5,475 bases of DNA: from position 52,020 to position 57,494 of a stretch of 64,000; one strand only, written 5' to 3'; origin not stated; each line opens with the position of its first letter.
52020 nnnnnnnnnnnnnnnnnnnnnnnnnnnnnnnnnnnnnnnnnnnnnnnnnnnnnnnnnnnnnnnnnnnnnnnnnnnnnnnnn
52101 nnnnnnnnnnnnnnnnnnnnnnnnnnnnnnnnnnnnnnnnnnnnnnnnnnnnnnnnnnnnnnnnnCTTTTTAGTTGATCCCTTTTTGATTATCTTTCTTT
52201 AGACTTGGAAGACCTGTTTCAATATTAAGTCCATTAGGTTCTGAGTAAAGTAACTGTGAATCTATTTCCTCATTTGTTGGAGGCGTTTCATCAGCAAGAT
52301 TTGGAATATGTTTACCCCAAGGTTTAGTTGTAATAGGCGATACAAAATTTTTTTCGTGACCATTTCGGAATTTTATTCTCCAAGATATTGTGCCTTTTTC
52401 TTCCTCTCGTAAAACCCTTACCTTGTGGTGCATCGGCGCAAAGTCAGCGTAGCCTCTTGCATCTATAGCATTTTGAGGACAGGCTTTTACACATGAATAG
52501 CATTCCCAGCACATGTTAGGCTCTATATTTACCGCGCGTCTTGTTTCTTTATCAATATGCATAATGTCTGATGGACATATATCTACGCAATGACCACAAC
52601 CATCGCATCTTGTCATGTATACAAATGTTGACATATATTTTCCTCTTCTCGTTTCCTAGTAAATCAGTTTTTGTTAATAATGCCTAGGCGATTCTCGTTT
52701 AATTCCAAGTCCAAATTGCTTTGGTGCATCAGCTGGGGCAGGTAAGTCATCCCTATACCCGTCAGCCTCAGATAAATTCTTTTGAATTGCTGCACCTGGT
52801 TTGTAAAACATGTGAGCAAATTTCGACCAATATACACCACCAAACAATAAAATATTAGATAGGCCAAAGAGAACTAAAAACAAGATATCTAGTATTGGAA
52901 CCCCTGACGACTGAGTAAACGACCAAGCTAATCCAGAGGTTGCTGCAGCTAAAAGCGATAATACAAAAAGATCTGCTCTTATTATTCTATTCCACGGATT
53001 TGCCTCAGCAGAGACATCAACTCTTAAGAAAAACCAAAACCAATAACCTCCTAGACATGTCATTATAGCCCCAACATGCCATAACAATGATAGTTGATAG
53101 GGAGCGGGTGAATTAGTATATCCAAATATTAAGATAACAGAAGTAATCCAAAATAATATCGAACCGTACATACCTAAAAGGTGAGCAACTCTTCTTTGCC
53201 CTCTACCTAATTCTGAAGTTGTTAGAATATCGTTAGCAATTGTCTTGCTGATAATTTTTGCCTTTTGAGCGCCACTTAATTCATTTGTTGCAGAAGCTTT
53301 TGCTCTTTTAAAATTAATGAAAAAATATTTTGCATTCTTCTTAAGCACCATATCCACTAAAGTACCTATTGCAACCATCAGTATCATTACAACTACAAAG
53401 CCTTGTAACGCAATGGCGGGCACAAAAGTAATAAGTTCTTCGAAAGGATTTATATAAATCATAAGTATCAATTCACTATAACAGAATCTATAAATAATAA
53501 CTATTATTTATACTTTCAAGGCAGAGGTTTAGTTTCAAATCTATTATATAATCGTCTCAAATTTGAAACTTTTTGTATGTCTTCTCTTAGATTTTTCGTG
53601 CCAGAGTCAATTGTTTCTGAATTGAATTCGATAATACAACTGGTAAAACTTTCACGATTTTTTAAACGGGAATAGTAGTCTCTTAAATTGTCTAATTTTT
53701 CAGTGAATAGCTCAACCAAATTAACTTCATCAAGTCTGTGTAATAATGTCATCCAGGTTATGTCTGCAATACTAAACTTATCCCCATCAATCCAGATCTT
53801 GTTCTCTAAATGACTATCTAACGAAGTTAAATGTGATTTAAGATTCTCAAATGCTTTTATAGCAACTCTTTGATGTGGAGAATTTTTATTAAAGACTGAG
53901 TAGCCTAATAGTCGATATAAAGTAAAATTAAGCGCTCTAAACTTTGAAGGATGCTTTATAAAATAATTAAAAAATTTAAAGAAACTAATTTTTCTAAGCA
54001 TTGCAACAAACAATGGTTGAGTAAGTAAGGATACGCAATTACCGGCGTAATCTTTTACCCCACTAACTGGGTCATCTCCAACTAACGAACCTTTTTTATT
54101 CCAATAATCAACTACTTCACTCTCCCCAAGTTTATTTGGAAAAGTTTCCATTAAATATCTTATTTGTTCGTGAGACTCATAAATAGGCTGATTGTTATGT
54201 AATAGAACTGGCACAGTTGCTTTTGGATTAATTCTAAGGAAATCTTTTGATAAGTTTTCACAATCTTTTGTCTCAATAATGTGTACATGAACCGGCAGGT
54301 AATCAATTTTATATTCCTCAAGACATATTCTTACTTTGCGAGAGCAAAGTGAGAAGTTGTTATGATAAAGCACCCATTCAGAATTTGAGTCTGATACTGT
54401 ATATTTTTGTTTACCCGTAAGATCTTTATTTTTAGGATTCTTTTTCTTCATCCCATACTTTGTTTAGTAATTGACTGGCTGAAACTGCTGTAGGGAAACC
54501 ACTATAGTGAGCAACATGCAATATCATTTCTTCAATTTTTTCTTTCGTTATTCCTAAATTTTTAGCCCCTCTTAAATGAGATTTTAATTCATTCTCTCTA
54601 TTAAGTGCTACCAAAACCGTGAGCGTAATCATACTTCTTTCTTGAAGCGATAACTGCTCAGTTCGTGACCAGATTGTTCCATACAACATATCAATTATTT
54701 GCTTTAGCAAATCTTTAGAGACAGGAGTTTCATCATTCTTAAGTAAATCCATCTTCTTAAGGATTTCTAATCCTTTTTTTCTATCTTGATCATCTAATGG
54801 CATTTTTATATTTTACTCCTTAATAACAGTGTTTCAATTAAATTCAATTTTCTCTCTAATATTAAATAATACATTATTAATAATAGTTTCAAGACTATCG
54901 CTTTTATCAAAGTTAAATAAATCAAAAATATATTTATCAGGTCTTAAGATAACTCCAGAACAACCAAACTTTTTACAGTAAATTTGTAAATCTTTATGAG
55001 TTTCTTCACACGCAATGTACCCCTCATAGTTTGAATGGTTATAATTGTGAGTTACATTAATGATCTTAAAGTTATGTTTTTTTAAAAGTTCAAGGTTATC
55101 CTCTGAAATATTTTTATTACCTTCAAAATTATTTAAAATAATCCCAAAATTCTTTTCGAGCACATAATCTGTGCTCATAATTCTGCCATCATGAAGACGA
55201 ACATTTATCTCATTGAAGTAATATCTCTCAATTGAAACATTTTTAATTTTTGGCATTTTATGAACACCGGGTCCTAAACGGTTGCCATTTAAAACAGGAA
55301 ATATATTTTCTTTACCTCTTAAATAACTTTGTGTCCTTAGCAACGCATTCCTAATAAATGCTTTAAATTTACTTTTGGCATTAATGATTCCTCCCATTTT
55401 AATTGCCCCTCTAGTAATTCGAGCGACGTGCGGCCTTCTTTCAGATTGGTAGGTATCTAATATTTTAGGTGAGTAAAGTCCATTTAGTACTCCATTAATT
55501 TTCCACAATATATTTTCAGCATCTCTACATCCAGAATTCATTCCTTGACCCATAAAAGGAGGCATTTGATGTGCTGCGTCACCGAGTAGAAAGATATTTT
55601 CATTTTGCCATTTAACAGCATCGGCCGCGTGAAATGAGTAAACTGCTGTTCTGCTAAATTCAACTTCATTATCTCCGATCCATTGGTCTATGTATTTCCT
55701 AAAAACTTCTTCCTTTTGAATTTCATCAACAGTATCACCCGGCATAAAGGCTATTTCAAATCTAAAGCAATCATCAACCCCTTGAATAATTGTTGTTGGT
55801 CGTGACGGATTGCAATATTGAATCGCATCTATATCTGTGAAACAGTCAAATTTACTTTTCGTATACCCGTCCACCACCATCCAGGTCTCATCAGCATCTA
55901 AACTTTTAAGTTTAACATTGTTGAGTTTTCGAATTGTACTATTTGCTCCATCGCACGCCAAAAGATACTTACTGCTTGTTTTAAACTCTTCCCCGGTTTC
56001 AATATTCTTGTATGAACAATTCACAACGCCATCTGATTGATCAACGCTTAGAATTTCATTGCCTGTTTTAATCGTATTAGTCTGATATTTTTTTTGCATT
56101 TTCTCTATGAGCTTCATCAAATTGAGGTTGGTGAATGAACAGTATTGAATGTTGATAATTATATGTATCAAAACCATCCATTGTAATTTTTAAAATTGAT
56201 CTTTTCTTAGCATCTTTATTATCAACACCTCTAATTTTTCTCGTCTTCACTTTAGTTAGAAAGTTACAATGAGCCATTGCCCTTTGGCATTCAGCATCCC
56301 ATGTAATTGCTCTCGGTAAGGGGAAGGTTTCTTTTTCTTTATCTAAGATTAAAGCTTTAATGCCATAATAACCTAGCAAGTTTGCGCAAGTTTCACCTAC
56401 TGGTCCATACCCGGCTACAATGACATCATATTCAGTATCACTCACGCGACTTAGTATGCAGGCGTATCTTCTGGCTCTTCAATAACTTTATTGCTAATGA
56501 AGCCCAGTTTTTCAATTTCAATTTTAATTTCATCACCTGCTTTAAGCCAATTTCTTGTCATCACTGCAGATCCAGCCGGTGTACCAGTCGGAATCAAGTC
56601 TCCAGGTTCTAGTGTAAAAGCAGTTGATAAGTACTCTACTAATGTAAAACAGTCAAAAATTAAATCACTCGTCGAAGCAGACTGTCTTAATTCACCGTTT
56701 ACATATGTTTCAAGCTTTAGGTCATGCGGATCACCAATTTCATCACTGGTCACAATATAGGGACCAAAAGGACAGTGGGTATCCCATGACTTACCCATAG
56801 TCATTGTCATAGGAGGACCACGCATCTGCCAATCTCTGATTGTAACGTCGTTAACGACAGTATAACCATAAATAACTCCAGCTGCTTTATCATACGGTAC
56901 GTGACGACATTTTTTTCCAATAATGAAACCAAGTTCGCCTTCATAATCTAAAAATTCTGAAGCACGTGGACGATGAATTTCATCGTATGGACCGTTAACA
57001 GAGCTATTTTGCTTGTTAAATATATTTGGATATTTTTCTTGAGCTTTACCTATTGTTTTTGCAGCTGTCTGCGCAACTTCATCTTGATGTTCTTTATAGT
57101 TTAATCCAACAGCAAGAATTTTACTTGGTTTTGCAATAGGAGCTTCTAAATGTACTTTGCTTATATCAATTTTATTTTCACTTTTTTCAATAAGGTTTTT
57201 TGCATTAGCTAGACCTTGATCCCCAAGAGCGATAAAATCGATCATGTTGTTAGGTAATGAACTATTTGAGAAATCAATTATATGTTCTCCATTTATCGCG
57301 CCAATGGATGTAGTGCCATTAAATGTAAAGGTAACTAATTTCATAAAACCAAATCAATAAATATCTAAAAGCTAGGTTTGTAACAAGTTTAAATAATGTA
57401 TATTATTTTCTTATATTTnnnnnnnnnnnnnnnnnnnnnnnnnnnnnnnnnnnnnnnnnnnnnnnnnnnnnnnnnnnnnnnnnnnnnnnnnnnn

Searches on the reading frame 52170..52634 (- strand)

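Call 53: search_protein_families(library=pfam, proteins=[window:52170-52634:-], max_evalue=0.00001)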
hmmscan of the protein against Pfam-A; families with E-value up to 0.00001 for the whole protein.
window:52170-52634:- (154 aa): 13 families
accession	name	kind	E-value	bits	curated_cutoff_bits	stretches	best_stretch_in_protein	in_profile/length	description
PF12139.13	APS-reductase_C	-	1e-30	106.2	25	1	60-139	2-78/82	Adenosine-5'-phosphosulfate reductase beta subunit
PF00037.32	Fer4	-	6.3e-12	45.2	21.1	1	36-58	2-24/24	4Fe-4S binding domain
PF12838.12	Fer4_7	-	5.6e-11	43.2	27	1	9-56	1-52/52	4Fe-4S dicluster domain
PF13187.11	Fer4_9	-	2.4e-09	37.5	27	1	9-57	1-52/52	4Fe-4S dicluster domain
PF13237.11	Fer4_10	-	2.6e-09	37.3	25.5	1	8-53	7-53/53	4Fe-4S dicluster domain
PF13484.11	Fer4_16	-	5.3e-09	37.2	30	0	42-64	2-23/66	4Fe-4S double cluster binding domain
PF12837.12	Fer4_6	-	3.8e-07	30.2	25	0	8-23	7-22/24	4Fe-4S binding domain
PF12800.12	Fer4_4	-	5.3e-07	29.9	24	0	39-54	1-16/17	4Fe-4S binding domain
PF12798.12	Fer4_3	-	5.7e-07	30.3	27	0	10-24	1-15/15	4Fe-4S binding domain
PF25160.1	LdpA_Fe-S-bd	-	1.2e-06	28.6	27.6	0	5-26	23-44/49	LdpA Fe-S cluster-binding domain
PF13183.11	Fer4_8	-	4.5e-06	27.6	27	0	39-55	51-67/68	4Fe-4S dicluster domain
PF14697.11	Fer4_21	-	6e-06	26.7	35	0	37-60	3-26/59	4Fe-4S dicluster domain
PF12797.12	Fer4_2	-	6.5e-06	26.2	24.5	0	5-22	5-22/22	4Fe-4S binding domain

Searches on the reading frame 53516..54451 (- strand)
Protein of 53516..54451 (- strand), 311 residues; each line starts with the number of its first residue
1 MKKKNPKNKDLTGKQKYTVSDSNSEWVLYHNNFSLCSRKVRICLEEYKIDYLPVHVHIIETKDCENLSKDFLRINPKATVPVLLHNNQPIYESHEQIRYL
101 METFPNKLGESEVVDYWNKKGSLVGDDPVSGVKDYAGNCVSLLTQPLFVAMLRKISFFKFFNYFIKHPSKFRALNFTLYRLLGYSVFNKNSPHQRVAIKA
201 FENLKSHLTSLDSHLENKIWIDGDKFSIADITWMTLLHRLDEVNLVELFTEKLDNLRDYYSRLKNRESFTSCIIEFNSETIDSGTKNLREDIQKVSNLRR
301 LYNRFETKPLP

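Call 53: search_protein_families(library=pfam, proteins=[window:53516-54451:-], max_evalue=0.00001)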
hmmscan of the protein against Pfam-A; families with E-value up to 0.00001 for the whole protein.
window:53516-54451:- (311 aa): 6 families
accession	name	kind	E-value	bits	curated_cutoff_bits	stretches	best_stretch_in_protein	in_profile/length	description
PF13409.12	GST_N_2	-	1.5e-12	48.3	25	1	33-101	1-68/70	Glutathione S-transferase, N-terminal domain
PF13417.12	GST_N_3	-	1.4e-11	45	22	1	28-106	1-73/75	Glutathione S-transferase, N-terminal domain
PF13410.11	GST_C_2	-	5.3e-08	33.3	24.9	1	200-261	7-68/69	Glutathione S-transferase, C-terminal domain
PF00043.30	GST_C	-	6.9e-08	33.1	20.7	1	186-267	13-93/93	Glutathione S-transferase, C-terminal domain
PF02798.26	GST_N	-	6.6e-07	30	20.9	1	28-100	5-74/76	Glutathione S-transferase, N-terminal domain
PF14497.11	GST_C_3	-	2.4e-06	28.1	21.6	0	200-268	27-96/104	Glutathione S-transferase, C-terminal domain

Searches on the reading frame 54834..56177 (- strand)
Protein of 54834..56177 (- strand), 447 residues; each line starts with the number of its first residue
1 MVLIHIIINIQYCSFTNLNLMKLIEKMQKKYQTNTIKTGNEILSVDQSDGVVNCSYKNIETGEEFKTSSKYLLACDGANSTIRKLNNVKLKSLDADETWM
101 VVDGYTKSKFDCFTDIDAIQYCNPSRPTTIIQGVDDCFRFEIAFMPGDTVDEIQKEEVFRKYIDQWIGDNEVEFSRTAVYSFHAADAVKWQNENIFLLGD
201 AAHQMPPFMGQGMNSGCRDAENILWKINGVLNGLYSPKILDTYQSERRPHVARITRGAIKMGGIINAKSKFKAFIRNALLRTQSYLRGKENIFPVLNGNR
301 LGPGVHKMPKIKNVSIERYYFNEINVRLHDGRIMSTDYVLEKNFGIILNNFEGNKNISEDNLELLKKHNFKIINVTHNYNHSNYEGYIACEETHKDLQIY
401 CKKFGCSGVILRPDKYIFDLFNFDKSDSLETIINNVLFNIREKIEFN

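Call 53: search_protein_families(library=pfam, proteins=[window:54834-56177:-], max_evalue=0.00001)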
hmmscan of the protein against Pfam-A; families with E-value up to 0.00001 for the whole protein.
window:54834-56177:- (447 aa): 1 family
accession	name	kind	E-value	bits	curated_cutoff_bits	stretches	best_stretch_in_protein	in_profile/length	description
PF01494.25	FAD_binding_3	-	4.7e-36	125.2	22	1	23-256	105-347/349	FAD binding domain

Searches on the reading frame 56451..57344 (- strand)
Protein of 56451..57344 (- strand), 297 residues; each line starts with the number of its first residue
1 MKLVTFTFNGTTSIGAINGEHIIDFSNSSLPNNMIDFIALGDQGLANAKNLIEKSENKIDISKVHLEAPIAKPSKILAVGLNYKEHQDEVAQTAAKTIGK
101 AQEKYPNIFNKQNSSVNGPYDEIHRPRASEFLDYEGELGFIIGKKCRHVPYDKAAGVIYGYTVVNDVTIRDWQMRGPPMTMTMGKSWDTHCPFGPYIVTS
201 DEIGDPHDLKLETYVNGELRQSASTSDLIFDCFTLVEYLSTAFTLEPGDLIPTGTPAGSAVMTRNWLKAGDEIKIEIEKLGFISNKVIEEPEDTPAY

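Call 53: search_protein_families(library=pfam, proteins=[window:56451-57344:-], max_evalue=0.00001)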
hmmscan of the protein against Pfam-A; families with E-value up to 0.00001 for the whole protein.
window:56451-57344:- (297 aa): 1 family
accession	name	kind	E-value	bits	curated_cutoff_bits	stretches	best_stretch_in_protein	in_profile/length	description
PF01557.24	FAA_hydrolase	-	1.2e-68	231.4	23.9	1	75-287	1-213/214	Fumarylacetoacetate (FAA) hydrolase C-terminal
